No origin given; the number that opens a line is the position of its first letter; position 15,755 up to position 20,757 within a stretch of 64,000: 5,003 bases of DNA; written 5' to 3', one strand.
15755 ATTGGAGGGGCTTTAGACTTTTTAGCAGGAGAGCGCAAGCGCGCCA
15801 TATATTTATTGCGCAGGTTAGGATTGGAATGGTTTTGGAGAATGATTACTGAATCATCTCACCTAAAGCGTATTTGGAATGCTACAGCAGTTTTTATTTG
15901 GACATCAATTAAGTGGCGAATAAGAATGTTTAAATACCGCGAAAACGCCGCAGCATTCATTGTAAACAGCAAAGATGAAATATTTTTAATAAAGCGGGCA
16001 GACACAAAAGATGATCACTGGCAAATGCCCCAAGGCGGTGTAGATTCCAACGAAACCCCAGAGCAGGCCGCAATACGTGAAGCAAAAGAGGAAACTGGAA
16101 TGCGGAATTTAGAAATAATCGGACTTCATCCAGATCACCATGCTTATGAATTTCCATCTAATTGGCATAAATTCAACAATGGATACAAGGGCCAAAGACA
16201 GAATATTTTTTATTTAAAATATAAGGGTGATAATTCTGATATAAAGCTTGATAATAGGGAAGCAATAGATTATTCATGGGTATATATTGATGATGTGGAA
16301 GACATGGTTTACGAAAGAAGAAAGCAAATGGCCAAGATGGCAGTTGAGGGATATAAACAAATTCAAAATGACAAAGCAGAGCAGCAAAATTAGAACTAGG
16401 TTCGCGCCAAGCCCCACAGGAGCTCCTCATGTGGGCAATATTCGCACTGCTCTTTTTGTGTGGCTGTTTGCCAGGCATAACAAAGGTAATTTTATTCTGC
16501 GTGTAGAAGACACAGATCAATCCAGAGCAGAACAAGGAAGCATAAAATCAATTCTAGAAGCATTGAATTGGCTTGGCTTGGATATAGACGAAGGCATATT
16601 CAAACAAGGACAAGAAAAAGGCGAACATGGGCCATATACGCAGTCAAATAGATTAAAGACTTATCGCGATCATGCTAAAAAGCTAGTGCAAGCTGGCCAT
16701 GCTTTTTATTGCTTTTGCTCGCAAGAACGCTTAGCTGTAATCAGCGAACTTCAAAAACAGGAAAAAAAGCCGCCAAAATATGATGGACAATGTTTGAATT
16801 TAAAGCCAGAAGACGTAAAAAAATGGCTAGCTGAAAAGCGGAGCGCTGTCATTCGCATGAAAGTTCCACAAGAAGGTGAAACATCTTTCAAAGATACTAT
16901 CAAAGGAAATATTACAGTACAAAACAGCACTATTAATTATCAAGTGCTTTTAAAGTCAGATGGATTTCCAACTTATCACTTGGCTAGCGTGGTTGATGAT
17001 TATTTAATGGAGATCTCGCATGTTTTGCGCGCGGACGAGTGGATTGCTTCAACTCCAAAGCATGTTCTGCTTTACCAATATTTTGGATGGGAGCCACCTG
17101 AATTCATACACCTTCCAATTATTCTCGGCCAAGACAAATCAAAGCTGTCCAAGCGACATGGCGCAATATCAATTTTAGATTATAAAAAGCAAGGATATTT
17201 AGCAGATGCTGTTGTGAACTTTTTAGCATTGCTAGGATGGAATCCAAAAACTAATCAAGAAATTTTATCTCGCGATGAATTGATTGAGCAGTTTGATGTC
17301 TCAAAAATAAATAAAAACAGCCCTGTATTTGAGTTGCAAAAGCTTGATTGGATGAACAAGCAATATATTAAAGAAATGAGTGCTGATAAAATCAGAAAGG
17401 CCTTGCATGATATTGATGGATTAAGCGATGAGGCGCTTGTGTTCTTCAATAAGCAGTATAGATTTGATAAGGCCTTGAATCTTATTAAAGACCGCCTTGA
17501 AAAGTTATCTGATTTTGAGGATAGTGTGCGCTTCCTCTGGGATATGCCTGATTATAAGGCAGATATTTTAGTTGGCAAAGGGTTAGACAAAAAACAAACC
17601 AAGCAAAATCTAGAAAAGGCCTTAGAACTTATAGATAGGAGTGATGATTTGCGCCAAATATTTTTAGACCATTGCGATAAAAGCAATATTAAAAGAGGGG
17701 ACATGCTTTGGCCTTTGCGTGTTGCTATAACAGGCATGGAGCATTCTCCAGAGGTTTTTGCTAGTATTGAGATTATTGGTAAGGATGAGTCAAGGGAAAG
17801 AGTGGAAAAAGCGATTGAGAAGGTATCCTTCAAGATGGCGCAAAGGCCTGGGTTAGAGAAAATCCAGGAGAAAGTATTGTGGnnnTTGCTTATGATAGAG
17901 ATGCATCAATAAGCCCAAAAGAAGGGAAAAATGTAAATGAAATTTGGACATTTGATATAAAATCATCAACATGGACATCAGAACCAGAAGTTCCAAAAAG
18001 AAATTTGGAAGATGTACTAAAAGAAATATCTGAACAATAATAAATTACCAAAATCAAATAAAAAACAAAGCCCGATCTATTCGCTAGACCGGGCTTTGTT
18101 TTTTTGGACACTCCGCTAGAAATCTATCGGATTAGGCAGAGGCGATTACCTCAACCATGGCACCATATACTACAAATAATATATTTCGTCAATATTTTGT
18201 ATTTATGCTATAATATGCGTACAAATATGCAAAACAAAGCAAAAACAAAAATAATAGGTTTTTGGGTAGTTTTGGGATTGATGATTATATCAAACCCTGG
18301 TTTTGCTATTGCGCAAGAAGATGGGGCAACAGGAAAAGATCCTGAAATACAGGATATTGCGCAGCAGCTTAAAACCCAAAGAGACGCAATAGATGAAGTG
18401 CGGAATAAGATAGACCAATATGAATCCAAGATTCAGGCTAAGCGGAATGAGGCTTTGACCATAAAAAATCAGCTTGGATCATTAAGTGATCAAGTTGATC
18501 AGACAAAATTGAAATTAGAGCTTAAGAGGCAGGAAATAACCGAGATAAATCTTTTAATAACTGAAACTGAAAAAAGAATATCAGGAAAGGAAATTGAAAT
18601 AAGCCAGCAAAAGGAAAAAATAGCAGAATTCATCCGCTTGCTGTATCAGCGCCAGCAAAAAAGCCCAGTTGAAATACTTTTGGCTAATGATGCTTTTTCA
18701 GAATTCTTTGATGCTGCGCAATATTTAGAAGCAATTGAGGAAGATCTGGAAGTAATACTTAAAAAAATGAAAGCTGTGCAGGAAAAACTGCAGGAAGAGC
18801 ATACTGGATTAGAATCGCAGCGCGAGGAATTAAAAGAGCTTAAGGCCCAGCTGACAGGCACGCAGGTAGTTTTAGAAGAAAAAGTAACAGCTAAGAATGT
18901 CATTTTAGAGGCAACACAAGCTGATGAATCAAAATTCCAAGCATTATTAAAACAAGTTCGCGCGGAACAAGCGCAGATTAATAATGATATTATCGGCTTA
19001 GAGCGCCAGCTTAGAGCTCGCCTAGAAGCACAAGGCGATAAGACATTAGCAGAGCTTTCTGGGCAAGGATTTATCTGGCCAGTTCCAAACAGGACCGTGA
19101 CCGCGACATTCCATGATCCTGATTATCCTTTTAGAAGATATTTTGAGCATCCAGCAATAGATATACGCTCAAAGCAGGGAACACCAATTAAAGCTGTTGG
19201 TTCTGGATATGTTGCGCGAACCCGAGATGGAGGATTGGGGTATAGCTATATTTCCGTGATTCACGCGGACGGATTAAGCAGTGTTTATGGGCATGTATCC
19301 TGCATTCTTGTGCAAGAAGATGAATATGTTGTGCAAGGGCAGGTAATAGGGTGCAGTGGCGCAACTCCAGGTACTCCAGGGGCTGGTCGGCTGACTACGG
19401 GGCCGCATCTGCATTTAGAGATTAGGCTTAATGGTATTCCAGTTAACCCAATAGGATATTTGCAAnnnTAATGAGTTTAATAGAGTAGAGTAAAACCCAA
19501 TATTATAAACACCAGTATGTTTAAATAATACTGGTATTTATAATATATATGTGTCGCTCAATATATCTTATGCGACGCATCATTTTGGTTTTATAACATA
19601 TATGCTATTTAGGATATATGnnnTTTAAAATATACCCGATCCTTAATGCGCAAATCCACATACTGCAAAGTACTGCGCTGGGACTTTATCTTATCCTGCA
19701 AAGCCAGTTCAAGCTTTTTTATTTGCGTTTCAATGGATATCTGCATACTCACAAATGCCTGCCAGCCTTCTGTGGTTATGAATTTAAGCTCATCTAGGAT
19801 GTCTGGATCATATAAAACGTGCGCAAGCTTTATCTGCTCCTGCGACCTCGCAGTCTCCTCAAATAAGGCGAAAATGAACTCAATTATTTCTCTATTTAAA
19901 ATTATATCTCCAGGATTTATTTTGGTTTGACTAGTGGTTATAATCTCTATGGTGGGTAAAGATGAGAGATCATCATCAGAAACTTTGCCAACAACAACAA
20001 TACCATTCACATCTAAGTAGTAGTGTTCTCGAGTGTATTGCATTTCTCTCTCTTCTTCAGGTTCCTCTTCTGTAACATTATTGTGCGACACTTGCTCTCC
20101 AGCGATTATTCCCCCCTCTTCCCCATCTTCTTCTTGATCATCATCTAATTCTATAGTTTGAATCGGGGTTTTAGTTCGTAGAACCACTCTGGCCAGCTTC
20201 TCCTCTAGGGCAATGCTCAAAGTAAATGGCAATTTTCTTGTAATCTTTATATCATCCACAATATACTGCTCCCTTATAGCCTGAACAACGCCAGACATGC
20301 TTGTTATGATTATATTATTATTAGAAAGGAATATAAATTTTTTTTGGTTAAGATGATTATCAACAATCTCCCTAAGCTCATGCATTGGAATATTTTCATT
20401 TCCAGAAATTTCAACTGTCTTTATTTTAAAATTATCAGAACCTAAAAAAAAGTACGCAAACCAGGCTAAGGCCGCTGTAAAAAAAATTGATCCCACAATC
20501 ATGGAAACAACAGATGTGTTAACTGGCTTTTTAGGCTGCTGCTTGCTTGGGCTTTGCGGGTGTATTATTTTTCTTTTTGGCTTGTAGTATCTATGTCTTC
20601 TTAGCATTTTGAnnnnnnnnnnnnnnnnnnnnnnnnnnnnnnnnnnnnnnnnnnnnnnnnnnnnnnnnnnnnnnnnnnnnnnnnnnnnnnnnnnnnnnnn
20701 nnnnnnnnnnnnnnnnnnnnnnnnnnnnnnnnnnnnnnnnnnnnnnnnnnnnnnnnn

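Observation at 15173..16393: In-frame fusion of a WecG/TagA-family glycosyltransferase with a Nudix hydrolase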

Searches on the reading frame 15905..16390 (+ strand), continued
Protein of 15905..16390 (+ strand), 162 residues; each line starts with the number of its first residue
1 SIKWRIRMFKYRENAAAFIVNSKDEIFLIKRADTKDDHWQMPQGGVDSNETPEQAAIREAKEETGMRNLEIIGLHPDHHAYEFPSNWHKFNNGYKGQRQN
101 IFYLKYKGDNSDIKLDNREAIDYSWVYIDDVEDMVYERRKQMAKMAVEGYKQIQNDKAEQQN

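Call 42: find_encoding_contigs(protein=P0127, flank=7000, max_places=1)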
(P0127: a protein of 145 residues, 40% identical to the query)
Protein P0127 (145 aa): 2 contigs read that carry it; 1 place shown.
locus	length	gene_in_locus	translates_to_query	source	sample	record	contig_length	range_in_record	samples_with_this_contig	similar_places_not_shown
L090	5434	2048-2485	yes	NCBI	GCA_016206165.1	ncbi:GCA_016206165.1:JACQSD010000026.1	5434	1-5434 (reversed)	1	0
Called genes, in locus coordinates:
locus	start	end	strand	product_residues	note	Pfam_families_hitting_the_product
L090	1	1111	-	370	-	PF02861:Clp_N, PF13401:AAA_22 (faint), PF13191:AAA_16 (weak), PF23569:NBD_SMAX1, PF05621:TniB (faint), PF00004:AAA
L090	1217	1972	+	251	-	PF03808:Glyco_tran_WecG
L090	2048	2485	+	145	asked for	PF00293:NUDIX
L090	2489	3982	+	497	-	PF00749:tRNA-synt_1c, PF19269:Anticodon_2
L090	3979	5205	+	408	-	PF01551:Peptidase_M23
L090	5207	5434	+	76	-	?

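Call 43: find_encoding_contigs(protein=P0313, flank=7000, max_places=1)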
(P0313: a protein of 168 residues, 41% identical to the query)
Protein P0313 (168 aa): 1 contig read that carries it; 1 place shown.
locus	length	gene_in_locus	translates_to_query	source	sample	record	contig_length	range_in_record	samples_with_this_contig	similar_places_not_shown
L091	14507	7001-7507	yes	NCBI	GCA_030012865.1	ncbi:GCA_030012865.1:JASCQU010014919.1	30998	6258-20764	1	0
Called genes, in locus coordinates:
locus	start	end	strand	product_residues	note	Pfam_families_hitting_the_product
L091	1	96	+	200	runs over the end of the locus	PF00171:Aldedh (weak)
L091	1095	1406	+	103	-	-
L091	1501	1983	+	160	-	PF02410:RsfS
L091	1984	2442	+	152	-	PF02590:SPOUT_MTase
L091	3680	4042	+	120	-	PF01676:Metalloenzyme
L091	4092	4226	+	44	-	-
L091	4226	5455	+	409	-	PF01551:Peptidase_M23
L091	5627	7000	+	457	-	PF22694:CtpB_N-like (weak), PF00595:PDZ, PF13180:PDZ_2, PF17820:PDZ_6, PF03572:Peptidase_S41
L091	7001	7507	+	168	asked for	PF00293:NUDIX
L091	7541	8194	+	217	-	PF01738:DLH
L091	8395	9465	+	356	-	PF12849:PBP_like_2, PF01547:SBP_bac_1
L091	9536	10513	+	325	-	PF00528:BPD_transp_1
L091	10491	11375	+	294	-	PF00528:BPD_transp_1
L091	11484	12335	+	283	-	PF05063:MT-A70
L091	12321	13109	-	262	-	PF09195:Endonuc-BglII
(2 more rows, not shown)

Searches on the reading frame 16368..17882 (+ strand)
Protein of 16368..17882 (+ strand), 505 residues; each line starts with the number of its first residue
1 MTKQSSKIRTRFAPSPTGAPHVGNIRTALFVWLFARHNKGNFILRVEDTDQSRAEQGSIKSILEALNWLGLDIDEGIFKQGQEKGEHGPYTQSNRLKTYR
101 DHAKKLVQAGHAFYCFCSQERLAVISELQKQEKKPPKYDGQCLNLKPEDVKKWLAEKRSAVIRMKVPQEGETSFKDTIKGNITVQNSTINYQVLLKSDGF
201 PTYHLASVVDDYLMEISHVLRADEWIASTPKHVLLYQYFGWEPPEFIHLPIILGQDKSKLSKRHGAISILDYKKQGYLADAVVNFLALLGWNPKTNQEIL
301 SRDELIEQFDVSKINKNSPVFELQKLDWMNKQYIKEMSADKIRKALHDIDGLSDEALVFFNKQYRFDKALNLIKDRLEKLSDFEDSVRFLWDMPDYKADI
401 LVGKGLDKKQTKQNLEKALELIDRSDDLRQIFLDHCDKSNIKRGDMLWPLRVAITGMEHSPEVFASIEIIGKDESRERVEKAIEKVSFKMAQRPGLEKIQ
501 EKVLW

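Call 14: search_protein_families(library=pfam, proteins=[window:16368-17882:+], max_evalue=0.001)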
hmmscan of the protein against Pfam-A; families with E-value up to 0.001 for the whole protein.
window:16368-17882:+ (505 aa): 2 families
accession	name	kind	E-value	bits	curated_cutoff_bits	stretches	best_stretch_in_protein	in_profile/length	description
PF00749.27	tRNA-synt_1c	-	1.7e-104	349.6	23.4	1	7-328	1-314/314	tRNA synthetases class I (E and Q), catalytic domain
PF19269.4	Anticodon_2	-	2.3e-25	90.1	23.6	1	362-483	12-141/141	Anticodon binding domain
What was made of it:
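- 16368..17885 (+): gltX (glutamyl-tRNA synthetase), the conserved downstream neighbour. Its start overlaps the 3' end of the fusion by 26 nt. Call 14 (PF00749 plus PF19269).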

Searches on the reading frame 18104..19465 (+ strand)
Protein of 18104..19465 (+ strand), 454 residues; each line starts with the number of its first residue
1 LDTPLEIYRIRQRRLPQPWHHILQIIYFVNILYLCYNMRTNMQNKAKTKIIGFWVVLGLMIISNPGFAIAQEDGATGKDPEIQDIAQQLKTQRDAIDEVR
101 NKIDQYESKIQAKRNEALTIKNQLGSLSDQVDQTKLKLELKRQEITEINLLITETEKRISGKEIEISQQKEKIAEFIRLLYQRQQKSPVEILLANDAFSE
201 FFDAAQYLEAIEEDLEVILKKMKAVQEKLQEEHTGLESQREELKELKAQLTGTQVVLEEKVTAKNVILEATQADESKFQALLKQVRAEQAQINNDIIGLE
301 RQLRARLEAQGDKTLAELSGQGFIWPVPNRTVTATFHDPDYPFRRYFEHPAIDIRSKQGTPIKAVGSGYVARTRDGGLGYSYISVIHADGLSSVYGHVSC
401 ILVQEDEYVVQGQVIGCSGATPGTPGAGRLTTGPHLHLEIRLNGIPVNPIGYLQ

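Call 14: search_protein_families(library=pfam, proteins=[window:18104-19465:+], max_evalue=0.001)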
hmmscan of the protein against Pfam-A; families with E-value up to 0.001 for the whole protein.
window:18104-19465:+ (454 aa): 1 family
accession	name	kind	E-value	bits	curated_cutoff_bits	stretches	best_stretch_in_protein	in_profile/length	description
PF01551.29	Peptidase_M23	-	1.1e-21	77.3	28.7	1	349-449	3-96/96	Peptidase family M23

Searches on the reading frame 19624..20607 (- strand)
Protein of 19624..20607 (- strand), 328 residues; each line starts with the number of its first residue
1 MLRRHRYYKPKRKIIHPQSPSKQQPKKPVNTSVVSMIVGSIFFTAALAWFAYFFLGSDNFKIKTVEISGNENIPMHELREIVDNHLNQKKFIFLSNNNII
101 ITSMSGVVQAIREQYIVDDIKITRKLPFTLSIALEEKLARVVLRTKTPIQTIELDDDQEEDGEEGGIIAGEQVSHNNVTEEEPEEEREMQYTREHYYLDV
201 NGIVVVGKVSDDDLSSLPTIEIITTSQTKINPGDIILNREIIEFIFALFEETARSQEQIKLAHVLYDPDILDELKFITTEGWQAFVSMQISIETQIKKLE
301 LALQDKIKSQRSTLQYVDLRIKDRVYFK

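Call 15: search_protein_families(library=pfam, proteins=[window:19624-20607:-], max_evalue=0.001)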
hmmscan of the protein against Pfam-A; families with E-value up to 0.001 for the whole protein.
window:19624-20607:- (328 aa): 1 family
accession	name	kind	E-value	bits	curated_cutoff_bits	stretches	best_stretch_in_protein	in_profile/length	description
PF08478.15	POTRA_1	-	8.9e-08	32.8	23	1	60-136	1-68/69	POTRA domain, FtsQ-type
